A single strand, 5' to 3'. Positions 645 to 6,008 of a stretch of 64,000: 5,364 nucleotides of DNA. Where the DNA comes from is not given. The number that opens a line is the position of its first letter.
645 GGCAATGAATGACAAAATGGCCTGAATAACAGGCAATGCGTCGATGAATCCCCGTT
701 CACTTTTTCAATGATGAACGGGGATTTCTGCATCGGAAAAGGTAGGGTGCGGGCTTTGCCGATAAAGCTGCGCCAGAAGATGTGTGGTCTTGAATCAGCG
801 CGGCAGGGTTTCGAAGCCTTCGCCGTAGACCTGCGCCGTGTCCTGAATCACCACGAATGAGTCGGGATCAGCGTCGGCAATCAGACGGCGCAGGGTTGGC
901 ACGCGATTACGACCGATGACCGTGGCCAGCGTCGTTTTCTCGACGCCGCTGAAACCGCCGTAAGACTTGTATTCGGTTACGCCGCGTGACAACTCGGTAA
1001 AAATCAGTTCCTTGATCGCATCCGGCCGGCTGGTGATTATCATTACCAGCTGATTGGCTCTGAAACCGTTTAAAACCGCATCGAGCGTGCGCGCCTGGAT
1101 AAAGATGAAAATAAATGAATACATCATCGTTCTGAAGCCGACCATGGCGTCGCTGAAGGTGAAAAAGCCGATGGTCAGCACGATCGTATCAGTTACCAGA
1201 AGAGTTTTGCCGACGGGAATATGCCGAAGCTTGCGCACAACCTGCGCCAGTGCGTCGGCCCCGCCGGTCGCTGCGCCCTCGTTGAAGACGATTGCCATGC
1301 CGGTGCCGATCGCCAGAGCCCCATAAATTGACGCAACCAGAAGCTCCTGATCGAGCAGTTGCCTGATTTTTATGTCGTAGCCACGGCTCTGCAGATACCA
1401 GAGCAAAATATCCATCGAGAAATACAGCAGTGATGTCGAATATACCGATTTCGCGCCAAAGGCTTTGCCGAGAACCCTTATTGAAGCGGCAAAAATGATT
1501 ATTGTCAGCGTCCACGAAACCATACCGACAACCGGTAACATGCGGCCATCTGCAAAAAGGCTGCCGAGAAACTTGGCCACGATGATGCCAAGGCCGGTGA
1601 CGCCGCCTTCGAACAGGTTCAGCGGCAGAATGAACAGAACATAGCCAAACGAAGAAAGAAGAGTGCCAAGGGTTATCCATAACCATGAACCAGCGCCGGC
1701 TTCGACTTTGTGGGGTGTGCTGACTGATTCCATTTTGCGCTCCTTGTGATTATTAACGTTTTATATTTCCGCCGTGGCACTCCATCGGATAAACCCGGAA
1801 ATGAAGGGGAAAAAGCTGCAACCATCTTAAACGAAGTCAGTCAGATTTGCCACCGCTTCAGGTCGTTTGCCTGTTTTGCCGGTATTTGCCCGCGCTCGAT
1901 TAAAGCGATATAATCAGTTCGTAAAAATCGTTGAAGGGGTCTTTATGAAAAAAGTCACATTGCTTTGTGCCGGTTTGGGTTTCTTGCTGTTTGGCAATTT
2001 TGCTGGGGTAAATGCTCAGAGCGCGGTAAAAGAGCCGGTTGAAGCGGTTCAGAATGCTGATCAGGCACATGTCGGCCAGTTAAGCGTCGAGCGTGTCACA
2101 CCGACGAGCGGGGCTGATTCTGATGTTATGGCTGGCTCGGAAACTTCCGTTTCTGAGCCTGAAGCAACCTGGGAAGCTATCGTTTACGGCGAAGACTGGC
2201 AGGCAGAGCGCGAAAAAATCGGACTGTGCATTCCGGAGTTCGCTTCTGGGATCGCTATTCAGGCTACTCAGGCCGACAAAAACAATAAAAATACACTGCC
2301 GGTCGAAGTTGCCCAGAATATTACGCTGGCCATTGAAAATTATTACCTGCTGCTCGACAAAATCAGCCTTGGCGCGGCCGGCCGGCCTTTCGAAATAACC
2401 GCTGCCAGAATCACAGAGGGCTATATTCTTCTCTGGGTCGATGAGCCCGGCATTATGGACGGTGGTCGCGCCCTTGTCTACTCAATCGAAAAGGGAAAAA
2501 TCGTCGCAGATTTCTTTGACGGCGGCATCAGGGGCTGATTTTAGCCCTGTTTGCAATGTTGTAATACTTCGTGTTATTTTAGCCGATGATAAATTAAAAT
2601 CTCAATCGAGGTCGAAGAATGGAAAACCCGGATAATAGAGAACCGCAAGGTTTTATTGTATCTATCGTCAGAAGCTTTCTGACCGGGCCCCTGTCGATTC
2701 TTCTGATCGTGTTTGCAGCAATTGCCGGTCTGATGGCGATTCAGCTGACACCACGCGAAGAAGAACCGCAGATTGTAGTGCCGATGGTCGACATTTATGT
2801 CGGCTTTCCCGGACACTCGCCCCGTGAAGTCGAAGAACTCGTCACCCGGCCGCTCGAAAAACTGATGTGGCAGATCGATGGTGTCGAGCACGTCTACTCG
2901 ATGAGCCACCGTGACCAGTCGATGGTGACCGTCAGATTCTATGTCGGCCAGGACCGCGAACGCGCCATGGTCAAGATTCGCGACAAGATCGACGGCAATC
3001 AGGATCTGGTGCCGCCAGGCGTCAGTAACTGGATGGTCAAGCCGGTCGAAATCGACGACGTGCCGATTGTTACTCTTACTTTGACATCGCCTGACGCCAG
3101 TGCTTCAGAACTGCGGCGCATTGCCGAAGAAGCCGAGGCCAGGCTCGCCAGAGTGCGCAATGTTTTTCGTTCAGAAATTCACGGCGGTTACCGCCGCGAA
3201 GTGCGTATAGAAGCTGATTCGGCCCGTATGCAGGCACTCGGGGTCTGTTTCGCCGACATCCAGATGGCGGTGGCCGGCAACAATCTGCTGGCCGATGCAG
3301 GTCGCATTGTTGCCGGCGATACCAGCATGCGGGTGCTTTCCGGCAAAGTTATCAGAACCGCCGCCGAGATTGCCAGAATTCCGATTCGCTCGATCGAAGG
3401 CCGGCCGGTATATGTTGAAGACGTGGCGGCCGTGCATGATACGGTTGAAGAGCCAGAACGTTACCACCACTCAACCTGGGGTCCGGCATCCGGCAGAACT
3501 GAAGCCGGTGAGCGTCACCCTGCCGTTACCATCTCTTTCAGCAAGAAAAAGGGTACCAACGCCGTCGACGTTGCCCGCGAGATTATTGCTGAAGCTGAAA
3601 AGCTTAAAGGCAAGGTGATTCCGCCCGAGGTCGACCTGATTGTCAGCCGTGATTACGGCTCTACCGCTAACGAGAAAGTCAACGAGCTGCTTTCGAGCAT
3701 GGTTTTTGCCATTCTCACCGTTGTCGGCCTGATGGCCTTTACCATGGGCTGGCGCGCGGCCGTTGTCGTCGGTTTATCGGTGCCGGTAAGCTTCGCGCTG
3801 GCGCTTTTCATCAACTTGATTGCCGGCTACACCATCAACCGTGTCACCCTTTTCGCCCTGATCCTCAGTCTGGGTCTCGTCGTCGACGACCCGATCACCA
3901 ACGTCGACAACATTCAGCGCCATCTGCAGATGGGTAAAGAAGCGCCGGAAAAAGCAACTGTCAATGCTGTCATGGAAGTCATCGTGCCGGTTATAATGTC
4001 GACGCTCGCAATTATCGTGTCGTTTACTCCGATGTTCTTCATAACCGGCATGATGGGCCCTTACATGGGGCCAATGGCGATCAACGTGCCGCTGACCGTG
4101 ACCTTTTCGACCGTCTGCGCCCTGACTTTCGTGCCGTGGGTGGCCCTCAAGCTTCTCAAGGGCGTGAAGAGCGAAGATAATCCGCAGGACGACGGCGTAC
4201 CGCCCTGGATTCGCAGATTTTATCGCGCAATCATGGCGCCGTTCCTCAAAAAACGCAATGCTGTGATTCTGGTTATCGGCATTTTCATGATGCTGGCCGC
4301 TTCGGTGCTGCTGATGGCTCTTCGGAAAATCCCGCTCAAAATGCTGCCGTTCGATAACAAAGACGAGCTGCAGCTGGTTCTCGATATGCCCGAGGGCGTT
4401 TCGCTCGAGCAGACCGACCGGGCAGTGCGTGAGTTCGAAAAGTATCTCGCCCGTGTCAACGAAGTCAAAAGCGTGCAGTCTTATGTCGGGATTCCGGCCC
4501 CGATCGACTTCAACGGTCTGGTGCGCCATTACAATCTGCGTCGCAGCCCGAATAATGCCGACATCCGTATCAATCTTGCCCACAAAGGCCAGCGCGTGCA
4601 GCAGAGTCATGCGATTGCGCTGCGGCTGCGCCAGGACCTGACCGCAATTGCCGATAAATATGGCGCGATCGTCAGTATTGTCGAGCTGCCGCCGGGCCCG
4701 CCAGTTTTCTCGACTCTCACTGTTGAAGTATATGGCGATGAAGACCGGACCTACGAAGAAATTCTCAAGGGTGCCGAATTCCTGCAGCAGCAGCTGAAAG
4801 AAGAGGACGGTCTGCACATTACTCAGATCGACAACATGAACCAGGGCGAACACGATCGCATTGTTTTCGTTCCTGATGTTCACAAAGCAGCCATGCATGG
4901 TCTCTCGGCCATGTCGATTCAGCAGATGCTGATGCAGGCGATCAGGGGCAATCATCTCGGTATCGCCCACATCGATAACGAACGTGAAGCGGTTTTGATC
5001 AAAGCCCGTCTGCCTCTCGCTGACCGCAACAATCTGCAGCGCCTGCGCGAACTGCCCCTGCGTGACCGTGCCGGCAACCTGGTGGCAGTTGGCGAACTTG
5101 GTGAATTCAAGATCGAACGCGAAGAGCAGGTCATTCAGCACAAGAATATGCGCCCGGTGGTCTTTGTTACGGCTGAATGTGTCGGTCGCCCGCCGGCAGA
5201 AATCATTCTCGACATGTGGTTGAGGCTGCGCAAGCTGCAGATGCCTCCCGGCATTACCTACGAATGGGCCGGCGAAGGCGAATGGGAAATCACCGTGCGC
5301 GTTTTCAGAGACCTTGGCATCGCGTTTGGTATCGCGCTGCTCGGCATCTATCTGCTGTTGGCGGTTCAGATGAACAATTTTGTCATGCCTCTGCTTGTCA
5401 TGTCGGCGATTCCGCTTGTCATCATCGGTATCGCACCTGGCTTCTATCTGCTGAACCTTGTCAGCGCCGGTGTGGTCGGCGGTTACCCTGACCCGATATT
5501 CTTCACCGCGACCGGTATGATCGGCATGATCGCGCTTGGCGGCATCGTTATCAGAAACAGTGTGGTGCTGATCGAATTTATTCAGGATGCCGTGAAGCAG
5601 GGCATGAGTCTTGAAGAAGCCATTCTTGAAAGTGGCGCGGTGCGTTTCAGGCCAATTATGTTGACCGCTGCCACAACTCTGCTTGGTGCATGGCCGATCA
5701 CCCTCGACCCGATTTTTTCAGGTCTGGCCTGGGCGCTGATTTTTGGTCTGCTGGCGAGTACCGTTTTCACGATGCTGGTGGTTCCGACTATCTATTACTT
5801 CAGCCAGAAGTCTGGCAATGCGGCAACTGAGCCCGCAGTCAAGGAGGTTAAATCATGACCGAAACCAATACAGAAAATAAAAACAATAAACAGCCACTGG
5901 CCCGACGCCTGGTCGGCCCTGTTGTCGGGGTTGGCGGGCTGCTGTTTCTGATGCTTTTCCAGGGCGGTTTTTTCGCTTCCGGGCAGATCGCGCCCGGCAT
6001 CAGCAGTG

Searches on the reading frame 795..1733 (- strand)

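Call 7: search_protein_families(library=pfam, proteins=[window:795-1733:-], max_evalue=0.001)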
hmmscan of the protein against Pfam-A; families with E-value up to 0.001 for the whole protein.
window:795-1733:- (312 aa): 2 families
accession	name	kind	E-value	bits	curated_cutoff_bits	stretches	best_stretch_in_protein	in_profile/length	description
PF02588.21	YitT_membrane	-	3.8e-43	147.7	24.3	1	18-244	3-204/205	Uncharacterised 5xTM membrane BCR, YitT family COG1284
PF10035.14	DUF2179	-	3.1e-15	56.2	22.8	1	250-304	1-55/55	Uncharacterized protein conserved in bacteria (DUF2179)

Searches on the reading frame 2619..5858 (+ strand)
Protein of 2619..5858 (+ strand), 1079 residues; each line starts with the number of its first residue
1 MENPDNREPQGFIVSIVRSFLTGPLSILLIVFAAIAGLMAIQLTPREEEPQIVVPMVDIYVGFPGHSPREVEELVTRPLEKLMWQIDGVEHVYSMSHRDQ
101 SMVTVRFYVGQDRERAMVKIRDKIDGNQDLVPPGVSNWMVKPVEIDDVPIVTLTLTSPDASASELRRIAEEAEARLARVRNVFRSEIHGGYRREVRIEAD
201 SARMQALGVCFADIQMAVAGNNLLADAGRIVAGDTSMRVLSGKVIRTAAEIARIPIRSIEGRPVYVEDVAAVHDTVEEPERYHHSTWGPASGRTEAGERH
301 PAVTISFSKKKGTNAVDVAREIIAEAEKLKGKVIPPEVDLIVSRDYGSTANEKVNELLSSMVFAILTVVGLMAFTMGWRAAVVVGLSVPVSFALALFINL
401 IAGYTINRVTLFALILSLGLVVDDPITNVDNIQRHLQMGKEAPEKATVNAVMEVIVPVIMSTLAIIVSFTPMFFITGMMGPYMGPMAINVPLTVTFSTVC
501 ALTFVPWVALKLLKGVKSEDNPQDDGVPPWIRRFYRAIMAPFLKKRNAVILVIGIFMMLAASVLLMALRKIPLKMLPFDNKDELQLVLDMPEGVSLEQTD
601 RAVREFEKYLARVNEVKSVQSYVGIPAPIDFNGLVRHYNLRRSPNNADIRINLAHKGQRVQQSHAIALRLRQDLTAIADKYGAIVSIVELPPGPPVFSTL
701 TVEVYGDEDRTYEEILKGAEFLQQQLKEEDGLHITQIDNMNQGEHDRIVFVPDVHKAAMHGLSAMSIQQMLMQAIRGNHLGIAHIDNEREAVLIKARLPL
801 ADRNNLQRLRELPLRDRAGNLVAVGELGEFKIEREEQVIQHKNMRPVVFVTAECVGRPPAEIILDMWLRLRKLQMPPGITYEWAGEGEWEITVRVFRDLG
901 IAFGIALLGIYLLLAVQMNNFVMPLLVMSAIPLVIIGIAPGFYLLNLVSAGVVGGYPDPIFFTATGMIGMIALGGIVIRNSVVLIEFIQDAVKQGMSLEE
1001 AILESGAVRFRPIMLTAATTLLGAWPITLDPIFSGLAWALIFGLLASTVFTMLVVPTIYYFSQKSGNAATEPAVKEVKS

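Call 7: search_protein_families(library=pfam, proteins=[window:2619-5858:+], max_evalue=0.001)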
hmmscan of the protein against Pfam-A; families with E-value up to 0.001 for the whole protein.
window:2619-5858:+ (1079 aa): 1 family
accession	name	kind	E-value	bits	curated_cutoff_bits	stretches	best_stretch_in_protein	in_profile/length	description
PF00873.25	ACR_tran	-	6e-161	537.8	28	1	24-1061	9-1019/1021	AcrB/AcrD/AcrF family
